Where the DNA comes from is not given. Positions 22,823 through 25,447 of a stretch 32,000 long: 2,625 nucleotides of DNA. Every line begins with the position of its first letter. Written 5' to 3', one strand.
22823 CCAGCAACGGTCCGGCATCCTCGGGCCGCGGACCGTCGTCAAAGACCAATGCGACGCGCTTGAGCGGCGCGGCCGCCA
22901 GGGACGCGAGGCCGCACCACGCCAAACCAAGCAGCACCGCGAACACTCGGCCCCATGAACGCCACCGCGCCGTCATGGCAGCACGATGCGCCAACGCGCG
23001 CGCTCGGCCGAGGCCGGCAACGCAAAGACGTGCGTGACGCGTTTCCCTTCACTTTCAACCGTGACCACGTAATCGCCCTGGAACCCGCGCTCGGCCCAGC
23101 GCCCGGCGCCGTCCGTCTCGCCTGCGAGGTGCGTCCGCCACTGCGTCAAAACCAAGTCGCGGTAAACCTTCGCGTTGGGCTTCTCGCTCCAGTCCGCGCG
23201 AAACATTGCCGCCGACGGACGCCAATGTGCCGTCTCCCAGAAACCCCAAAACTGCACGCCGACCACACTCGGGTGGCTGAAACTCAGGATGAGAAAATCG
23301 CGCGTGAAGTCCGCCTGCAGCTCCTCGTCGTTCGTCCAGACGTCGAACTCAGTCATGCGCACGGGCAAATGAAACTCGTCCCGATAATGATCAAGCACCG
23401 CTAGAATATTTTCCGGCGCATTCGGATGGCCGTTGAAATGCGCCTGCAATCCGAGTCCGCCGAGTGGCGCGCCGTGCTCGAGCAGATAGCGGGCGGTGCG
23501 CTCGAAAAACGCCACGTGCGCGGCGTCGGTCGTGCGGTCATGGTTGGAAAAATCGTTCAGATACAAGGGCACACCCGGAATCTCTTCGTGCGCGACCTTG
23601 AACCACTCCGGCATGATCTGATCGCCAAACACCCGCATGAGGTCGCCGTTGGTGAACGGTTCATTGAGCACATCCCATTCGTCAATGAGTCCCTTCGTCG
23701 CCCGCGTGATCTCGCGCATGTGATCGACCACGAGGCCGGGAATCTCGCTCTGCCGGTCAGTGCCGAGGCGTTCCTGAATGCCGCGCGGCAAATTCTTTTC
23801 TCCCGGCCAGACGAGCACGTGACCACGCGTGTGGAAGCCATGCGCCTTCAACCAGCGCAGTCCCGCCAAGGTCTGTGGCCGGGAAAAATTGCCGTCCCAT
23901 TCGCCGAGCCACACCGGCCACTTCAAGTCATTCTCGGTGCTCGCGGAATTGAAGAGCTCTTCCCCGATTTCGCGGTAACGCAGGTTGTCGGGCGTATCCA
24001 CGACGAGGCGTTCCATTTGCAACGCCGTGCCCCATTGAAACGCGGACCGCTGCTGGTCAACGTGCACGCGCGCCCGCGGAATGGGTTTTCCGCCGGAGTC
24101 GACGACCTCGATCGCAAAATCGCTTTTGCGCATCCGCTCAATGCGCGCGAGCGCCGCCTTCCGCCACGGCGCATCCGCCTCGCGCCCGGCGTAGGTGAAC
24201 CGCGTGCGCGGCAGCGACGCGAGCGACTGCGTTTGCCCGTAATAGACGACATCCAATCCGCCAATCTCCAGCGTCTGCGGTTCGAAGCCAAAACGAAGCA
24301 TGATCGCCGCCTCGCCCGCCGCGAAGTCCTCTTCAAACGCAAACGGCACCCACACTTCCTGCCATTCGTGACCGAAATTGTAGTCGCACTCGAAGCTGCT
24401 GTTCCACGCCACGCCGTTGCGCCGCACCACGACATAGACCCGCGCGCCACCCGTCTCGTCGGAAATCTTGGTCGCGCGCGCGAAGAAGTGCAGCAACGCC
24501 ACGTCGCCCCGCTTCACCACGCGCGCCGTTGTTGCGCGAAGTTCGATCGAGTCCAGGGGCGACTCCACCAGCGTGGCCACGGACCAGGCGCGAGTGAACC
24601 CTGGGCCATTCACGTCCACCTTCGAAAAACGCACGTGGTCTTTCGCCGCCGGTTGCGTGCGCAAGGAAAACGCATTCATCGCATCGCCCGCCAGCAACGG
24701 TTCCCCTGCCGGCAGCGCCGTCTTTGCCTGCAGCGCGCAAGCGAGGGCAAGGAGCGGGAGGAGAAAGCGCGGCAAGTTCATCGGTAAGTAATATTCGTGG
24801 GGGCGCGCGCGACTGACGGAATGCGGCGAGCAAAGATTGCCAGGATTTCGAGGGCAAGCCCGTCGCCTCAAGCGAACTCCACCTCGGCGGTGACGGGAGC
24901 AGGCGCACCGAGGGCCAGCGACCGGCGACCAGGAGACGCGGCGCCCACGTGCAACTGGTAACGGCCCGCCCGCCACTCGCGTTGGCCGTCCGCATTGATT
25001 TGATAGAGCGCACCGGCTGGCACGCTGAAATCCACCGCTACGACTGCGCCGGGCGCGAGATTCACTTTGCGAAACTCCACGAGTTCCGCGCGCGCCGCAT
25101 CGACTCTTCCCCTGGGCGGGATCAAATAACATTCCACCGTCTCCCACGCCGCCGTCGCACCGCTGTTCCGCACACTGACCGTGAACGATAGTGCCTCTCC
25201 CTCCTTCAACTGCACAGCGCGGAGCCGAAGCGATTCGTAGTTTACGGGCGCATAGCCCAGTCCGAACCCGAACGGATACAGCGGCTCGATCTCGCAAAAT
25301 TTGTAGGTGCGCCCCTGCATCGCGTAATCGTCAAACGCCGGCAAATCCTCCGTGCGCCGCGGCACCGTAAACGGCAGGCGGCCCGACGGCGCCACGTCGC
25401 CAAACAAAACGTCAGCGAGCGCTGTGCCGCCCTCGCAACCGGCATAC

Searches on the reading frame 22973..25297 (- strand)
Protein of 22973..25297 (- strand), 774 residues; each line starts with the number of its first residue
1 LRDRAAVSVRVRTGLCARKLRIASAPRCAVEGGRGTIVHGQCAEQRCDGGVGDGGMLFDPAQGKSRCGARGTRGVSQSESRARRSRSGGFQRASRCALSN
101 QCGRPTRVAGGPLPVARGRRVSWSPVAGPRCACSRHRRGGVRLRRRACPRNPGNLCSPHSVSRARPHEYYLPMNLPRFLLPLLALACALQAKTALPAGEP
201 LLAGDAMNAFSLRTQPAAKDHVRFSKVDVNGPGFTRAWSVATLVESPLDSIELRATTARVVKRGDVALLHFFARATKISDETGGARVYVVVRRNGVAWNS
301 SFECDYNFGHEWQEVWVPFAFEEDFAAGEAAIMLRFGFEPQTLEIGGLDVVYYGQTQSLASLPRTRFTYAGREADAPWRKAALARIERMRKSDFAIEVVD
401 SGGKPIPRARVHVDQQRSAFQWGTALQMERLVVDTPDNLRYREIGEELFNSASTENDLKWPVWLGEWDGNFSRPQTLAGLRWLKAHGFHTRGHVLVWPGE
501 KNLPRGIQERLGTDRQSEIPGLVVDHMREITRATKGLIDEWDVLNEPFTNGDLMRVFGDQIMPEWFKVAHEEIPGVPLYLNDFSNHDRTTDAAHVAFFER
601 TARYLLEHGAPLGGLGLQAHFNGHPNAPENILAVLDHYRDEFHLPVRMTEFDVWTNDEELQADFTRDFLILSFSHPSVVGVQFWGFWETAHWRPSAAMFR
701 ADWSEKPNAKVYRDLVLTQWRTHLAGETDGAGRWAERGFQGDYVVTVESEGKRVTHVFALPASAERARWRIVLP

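Call 6: search_protein_families(library=pfam, proteins=[window:22973-25297:-], max_evalue=0.001)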
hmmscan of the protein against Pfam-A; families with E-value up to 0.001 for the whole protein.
window:22973-25297:- (774 aa): 1 family
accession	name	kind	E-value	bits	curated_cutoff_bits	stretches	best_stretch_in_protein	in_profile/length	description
PF00331.26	Glyco_hydro_10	-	4.6e-32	111.9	22.1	1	419-708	9-304/311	Glycosyl hydrolase family 10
